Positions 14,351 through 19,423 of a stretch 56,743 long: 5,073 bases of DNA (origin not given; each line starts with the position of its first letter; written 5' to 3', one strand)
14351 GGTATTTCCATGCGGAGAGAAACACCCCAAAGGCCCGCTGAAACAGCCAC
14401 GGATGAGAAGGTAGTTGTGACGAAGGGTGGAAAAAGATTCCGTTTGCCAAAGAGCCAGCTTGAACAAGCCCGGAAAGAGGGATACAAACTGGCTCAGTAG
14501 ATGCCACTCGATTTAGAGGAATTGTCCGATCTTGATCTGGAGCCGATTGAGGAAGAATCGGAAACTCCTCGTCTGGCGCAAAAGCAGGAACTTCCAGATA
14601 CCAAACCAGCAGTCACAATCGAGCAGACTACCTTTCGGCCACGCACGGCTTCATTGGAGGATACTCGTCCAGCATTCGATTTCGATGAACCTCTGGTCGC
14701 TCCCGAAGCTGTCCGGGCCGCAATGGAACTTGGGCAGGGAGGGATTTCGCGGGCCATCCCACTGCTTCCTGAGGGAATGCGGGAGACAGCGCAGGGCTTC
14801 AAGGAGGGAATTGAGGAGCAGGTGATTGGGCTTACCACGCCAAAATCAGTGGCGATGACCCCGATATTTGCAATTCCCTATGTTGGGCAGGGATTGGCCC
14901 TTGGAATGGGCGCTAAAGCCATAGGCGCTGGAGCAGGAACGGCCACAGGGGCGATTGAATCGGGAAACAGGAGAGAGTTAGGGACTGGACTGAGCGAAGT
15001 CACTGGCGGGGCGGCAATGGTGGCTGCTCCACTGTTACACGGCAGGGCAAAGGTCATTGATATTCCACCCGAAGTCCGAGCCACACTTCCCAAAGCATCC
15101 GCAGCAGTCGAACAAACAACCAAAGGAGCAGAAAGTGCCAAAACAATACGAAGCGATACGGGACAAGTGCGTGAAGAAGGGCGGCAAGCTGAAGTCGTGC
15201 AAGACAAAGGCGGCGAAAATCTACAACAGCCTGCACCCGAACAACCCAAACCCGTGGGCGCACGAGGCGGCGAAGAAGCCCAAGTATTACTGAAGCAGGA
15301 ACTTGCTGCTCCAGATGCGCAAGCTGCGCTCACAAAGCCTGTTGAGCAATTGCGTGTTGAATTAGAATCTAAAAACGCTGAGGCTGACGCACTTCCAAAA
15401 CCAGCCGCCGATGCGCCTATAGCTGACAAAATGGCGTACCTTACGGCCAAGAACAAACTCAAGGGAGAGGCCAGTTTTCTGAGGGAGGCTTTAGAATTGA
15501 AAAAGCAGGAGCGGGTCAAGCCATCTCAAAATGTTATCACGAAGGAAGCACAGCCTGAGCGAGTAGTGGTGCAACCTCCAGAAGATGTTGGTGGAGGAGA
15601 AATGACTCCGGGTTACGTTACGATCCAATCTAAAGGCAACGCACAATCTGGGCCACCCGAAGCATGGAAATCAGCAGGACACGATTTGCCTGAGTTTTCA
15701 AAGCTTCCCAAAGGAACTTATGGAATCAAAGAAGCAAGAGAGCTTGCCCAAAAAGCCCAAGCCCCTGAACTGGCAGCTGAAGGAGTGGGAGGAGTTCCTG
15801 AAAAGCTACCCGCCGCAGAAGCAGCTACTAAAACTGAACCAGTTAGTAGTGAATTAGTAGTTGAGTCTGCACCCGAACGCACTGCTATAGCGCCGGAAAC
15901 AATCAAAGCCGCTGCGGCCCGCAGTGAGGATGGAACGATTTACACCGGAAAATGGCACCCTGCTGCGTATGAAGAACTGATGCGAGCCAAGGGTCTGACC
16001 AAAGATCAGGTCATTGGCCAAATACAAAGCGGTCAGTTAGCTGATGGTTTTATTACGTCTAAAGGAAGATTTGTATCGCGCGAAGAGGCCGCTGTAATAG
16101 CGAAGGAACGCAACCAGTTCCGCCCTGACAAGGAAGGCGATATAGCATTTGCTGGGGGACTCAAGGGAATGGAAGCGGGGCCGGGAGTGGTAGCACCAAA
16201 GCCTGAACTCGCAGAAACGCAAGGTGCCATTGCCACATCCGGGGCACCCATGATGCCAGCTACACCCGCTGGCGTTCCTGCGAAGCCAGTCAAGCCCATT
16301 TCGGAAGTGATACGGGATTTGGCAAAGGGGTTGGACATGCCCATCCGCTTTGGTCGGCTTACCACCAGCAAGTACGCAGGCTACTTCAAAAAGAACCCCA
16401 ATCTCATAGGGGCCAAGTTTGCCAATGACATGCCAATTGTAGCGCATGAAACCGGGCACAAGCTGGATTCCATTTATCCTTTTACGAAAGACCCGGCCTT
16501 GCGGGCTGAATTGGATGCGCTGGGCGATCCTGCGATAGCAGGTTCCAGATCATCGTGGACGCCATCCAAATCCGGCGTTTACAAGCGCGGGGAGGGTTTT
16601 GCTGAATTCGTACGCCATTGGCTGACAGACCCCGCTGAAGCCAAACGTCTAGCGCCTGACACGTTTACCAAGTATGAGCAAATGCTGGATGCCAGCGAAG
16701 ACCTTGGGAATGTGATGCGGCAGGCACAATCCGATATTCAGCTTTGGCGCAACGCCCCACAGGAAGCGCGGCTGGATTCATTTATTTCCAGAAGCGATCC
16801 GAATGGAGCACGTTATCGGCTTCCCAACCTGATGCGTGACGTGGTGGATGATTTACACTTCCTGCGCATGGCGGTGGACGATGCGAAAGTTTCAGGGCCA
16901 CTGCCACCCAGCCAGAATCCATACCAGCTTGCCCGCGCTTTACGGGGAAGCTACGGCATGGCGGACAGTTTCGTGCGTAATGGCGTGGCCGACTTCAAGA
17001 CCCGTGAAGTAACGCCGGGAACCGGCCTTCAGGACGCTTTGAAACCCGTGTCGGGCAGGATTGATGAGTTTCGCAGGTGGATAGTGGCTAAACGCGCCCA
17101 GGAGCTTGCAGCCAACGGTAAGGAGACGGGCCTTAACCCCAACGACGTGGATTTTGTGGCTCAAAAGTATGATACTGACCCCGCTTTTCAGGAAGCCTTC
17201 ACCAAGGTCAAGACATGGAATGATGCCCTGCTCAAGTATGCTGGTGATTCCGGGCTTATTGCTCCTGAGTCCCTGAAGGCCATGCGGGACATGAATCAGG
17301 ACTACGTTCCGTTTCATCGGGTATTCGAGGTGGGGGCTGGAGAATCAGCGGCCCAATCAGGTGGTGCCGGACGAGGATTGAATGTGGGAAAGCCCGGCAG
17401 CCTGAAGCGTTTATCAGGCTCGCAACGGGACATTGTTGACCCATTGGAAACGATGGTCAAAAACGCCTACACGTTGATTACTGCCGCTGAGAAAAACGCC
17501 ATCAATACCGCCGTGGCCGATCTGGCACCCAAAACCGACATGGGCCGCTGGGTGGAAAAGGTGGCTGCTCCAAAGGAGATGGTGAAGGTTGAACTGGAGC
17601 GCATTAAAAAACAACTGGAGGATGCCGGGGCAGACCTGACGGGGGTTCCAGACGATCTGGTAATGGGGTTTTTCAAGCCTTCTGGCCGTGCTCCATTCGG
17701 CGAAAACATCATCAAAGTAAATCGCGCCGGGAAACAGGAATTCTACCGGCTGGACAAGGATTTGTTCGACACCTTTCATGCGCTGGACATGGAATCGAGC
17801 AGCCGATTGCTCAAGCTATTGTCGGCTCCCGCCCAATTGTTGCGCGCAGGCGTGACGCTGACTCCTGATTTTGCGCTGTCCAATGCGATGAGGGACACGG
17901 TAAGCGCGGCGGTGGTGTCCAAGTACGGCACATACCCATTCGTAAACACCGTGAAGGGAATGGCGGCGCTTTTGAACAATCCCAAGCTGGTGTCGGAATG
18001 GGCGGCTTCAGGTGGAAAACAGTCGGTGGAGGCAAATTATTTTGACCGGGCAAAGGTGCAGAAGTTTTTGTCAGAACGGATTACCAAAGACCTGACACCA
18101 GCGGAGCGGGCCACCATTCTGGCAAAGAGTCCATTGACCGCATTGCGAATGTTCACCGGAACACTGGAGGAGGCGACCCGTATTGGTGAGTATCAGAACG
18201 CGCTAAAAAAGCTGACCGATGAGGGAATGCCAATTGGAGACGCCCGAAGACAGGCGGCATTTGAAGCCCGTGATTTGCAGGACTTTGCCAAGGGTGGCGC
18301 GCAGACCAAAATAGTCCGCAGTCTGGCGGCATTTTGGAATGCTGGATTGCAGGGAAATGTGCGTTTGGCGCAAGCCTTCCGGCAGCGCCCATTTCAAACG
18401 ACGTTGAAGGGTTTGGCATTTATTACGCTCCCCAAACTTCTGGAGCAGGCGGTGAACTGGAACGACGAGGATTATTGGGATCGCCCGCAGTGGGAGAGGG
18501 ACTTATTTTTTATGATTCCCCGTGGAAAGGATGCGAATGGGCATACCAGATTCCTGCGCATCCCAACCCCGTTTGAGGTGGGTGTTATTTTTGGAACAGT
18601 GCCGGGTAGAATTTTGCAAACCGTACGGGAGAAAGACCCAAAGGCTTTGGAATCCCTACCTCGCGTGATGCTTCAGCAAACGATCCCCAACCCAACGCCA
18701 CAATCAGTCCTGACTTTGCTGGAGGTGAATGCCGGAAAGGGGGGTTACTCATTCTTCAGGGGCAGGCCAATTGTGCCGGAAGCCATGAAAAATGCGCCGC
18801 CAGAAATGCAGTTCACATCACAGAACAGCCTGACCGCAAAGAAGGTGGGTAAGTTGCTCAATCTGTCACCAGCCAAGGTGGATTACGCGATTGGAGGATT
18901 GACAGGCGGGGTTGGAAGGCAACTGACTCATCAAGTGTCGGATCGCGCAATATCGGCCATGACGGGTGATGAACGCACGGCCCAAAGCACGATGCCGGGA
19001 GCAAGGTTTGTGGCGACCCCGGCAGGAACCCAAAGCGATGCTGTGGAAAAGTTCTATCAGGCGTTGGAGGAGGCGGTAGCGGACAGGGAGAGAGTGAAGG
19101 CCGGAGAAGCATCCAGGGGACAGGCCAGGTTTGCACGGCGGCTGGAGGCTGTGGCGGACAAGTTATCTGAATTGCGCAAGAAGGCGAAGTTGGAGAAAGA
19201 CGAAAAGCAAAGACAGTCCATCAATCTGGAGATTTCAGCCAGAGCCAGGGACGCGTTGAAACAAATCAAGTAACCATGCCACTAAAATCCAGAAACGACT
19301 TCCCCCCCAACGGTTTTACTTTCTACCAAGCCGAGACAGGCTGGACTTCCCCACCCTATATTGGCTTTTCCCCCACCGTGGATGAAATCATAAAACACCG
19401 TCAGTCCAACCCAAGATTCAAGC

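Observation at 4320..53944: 11-mer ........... marks operon starts about 30 nt from start codons (candidate leaderless units)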

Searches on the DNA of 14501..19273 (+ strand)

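Call 5: search_dna_similar(query=window:14501-19273:+, collection=phages, mode=near)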
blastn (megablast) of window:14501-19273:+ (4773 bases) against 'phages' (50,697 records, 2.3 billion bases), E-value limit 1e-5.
No match.

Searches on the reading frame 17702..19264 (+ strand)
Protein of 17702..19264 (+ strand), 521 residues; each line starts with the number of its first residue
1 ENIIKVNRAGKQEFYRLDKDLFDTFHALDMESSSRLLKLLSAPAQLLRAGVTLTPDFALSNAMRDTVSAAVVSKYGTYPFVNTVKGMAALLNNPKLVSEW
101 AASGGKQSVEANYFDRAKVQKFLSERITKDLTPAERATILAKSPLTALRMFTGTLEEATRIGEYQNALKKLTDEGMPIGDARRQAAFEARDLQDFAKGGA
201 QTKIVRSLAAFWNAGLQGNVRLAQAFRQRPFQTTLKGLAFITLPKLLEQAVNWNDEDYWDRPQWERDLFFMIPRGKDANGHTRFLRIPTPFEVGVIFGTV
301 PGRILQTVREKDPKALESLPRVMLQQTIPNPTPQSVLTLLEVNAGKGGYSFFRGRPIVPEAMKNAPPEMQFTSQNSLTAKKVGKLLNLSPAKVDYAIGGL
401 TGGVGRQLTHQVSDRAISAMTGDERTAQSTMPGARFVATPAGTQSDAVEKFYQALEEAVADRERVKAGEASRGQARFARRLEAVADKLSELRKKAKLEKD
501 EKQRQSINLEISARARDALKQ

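Call 11: search_dna_similar(query=window:17702-19264:+, collection=phages, mode=protein, max_rows=25)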
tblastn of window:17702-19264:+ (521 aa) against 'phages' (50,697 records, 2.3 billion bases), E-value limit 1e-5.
Records with a match: 55; places in all: 55; records where one place covers at least 80% of the query: 49.
Best place of each record, by identity: <60% 55.
By first word of the organism name: Vibrio 19; Bacillus 15; Pelagibacter 6; Escherichia 3; Planktothrix 2; Caudoviricetes 2; Thalassomonas 2; Shewanella 2; Aeromonas 1; Achromobacter 1; and 2 more.
By host as written in the record: Vibrio crassostreae 10; Bacillus megaterium 6; Bacillus megaterium Km 5; - 5; Candidatus Pelagibacter ubique HTCC1062 3; Vibrio tasmaniensis 3; Escherichia coli 3; Bacillus megaterium strain Km Sp- 2; and 14 more.
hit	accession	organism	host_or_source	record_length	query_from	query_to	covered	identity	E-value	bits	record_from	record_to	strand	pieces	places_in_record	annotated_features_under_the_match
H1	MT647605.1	Pelagibacter phage Lederberg EXVC029P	Candidatus Pelagibacter ubique HTCC1062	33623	4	453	86%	32.8%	5e-53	199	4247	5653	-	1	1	hypothetical protein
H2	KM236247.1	Bacillus phage Pascal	Bacillus megaterium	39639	2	507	97%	27.8%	1e-40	163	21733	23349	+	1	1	hypothetical protein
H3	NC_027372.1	Bacillus phage Pascal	Bacillus megaterium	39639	2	507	97%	27.8%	1e-40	163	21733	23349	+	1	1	hypothetical protein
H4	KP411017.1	Bacillus phage Palmer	Bacillus megaterium strain Km Sp-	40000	2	507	97%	27.5%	4e-39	158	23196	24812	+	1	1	hypothetical protein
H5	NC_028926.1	Bacillus phage Palmer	Bacillus megaterium strain Km Sp-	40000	2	507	97%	27.5%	4e-39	158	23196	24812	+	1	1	hypothetical protein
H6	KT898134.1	Aeromonas phage phiARM81mr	Aeromonas sp. ARM81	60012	4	521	99%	26.7%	7e-37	151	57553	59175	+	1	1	putative virion structural protein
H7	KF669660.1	Bacillus phage Pony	Bacillus megaterium Km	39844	2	507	97%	27.1%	1e-34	145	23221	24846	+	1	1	hypothetical protein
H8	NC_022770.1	Bacillus phage Pony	Bacillus megaterium Km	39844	2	507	97%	27.1%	1e-34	145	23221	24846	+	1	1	hypothetical protein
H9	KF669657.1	Bacillus phage poppyseed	Bacillus megaterium Km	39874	2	507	97%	27.1%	1e-34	145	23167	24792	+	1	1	hypothetical protein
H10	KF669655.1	Bacillus phage Page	Bacillus megaterium Km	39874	2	507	97%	27.1%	1e-34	145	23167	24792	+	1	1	hypothetical protein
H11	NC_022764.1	Bacillus phage Page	Bacillus megaterium Km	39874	2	507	97%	27.1%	1e-34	145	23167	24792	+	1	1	hypothetical protein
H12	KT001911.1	Bacillus phage Pavlov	Bacillus megaterium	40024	2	507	97%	27.1%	1e-34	145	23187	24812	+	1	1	hypothetical protein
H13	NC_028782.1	Bacillus phage Pavlov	Bacillus megaterium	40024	2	507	97%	27.1%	1e-34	145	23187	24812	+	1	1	hypothetical protein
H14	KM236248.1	Bacillus phage Pookie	Bacillus megaterium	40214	2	507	97%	27.1%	1e-34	145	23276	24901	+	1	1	hypothetical protein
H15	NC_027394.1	Bacillus phage Pookie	Bacillus megaterium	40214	2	507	97%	27.1%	1e-34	145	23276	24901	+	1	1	hypothetical protein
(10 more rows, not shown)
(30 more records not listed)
